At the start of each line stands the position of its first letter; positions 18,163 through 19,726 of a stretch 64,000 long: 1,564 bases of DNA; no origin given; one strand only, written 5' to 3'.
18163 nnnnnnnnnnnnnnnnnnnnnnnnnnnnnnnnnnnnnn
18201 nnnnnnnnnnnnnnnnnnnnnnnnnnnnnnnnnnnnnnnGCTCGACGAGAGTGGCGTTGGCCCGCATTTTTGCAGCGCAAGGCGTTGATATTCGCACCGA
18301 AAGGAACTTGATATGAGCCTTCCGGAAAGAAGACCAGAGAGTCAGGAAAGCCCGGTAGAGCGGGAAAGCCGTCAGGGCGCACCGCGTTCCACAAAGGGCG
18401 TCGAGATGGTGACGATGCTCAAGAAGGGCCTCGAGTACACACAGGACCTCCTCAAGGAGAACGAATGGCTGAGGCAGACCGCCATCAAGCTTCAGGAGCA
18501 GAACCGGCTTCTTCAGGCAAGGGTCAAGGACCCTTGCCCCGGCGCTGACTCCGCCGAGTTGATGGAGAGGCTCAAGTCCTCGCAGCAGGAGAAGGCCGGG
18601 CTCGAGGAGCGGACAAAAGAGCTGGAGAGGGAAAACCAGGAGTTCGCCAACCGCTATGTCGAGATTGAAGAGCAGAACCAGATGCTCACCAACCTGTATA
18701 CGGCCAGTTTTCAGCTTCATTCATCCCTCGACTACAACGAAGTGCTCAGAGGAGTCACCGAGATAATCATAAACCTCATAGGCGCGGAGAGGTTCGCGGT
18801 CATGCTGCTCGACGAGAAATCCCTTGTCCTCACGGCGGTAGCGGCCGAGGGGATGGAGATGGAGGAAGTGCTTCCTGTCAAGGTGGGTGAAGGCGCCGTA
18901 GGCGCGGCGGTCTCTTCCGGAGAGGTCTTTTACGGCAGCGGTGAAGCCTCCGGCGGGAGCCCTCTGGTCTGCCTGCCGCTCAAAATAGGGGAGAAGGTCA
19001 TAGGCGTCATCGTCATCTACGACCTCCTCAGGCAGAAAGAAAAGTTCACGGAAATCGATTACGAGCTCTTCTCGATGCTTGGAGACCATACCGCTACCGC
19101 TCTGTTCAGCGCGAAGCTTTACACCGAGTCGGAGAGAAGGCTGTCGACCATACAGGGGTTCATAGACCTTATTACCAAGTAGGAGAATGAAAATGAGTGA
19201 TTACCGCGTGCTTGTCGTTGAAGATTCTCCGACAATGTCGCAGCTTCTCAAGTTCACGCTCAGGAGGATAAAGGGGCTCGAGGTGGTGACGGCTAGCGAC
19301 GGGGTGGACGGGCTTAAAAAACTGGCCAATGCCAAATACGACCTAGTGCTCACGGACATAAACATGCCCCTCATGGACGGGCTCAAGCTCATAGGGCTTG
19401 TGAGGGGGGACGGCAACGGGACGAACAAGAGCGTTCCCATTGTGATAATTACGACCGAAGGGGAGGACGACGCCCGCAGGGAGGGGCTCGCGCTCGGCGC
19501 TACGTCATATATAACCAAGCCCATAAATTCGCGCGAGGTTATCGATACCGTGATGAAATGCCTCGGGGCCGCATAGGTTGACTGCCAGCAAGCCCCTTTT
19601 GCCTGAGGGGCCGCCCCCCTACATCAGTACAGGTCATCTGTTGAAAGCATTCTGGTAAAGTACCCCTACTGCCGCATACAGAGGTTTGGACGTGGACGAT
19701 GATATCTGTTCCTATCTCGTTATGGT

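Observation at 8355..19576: Non-canonical chemosensory pathway (Frz/Dif-like) with CheX, DUF4388, zinc-ribbon receiver and coiled-coil GAF proteins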

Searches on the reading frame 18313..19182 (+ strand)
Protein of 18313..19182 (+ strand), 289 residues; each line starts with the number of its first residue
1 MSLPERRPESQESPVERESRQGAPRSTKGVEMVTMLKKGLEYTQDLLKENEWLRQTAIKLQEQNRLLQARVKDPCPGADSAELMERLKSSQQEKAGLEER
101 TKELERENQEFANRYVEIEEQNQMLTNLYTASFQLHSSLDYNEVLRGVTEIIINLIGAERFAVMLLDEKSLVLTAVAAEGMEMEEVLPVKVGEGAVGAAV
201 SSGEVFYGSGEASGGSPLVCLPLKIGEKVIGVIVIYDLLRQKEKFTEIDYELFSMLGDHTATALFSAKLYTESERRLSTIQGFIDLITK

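Call 5: search_protein_families(library=pfam, proteins=[window:18313-19182:+], max_evalue=0.01)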
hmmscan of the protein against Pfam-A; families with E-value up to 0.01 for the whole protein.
window:18313-19182:+ (289 aa): 4 families
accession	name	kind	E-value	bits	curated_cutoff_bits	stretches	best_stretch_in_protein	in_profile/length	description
PF13492.12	GAF_3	-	1.3e-15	58.4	27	1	143-264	4-127/129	GAF domain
PF13185.12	GAF_2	-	1e-12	48.9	28.6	1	139-264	2-135/136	GAF domain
PF01590.32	GAF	-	5e-10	40.5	22.4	1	141-264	2-133/133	GAF domain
PF16471.10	JIP_LZII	-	0.004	17.8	30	1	44-107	8-69/71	JNK-interacting protein leucine zipper II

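Call 45: search_protein_families(library=ncbifam, proteins=[window:18313-19182:+], max_evalue=0.01)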
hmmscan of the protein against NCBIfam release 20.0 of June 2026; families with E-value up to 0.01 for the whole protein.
window:18313-19182:+ (289 aa): 3 families
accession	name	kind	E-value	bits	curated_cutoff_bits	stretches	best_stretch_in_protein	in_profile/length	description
NF007896.0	PRK10600.1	equivalog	0.0015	17.3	578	1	97-168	223-291/598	nitrate/nitrite two-component system sensor histidine kinase NarX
TIGR01817.1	nifA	equivalog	0.0053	15.6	528.85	0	123-270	2-162/534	nif-specific transcriptional activator NifA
NF047786.1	his_kin_MadS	equivalog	0.0081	15.3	500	0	217-277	129-187/434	MadS family sensor histidine kinase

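Call 58: search_solved_structures(query=window:18313-19182:+, max_evalue=0.01, show_alignments=2)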
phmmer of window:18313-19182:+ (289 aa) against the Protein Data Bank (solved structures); distinct sequences matched with E-value up to 0.01: 2.
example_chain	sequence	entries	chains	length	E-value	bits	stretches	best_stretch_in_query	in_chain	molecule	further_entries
1ykd_A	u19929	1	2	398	0.00017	24.2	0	113-204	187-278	adenylate cyclase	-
5w10_A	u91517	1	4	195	0.0008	22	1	118-204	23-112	cGMP-specific phosphodiesterase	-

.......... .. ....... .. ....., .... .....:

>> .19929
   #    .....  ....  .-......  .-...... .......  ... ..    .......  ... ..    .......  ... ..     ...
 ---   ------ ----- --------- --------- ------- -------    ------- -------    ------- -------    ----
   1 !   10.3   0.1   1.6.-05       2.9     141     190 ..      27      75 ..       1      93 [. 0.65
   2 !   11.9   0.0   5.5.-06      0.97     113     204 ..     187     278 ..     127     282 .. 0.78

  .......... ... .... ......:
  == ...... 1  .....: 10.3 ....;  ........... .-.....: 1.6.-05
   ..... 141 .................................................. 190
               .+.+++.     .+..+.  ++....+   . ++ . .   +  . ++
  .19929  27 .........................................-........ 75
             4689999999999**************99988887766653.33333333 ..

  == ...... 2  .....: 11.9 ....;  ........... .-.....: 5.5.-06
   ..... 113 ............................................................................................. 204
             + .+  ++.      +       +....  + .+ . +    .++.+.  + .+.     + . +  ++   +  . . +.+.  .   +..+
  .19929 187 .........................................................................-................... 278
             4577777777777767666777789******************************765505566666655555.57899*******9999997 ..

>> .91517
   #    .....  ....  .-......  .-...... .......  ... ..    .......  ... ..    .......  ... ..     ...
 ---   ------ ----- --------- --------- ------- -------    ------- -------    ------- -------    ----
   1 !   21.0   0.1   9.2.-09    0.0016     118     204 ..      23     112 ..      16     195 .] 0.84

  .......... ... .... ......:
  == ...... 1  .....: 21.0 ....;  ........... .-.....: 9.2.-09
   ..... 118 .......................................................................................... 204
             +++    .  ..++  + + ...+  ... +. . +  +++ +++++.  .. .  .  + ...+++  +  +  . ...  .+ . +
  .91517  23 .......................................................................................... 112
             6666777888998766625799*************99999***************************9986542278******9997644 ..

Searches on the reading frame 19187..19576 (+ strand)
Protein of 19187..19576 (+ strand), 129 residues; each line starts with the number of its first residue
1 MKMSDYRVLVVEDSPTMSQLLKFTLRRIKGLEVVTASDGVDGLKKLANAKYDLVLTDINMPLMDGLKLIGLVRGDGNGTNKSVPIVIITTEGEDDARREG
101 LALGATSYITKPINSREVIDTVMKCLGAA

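Call 5: search_protein_families(library=pfam, proteins=[window:19187-19576:+], max_evalue=0.01)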
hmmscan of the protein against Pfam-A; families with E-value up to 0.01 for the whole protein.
window:19187-19576:+ (129 aa): 1 family
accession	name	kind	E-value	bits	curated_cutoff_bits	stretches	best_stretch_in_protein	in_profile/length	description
PF00072.30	Response_reg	-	1.1e-26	93.5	30.2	1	8-122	1-110/111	Response regulator receiver domain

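Call 45: search_protein_families(library=ncbifam, proteins=[window:19187-19576:+], max_evalue=0.01)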
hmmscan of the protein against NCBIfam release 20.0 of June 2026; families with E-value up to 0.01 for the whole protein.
window:19187-19576:+ (129 aa): 102 families (the best 25 are shown)
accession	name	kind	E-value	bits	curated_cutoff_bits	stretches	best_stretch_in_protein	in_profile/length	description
NF040534.1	resp_reg_YycF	equivalog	5.7e-20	71.6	340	1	7-123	2-112/231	response regulator YycF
NF007901.0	PRK10610.1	equivalog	2.4e-19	69.8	189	1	4-118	4-116/129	chemotaxis response regulator CheY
NF007135.0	PRK09581.1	equivalog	9.4e-19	67.5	474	1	7-120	4-114/457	PleD family two-component system response regulator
TIGR02154.1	PhoB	equivalog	1.9e-18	66.6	296.2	1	7-122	4-116/226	phosphate regulon transcriptional regulator PhoB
NF053854.1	RespRegPhoBBctds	equivalog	2.6e-18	66.2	270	1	8-123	1-112/225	two-component system response regulator PhoB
NF051850.1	RespRegRprY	equivalog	3.5e-18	65.9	370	1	6-120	5-114/234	response regulator transcription factor RprY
NF008099.0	PRK10841.1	equivalog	3.7e-18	64.7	920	1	3-119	822-933/949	two-component system sensor histidine kinase RcsC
NF045944.1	ResRegRpaBCyano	equivalog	7.9e-18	64.7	330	1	9-122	1-108/229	response regulator transcription factor RpaB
NF007005.1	PRK09468.1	equivalog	1.6e-17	63.7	331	1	5-122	3-115/237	osmolarity response regulator transcription factor OmpR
TIGR01387.1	cztR_silR_copR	subfamily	3.5e-17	62.8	279.2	1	8-126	1-114/218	heavy metal response regulator transcription factor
NF007969.0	PRK10693.1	equivalog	7.6e-17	61.3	329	1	4-126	6-124/337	two-component system response regulator RssB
NF045991.1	RespRegCtrARhodob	equivalog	1.1e-16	61.2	350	1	7-122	2-112/224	response regulator transcription factor CtrA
NF041733.1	resp_reg_CseB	equivalog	1.8e-16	60.2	350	1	7-118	2-107/228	two-component system response regulator CseB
NF001965.0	PRK00742.1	subfamily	2.8e-16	59.7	293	1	5-115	3-111/357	chemotaxis-specific protein-glutamate methyltransferase CheB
NF012023.0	PRK15479.1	equivalog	3.5e-16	59.4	337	1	7-118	2-108/224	transcriptional regulator TctD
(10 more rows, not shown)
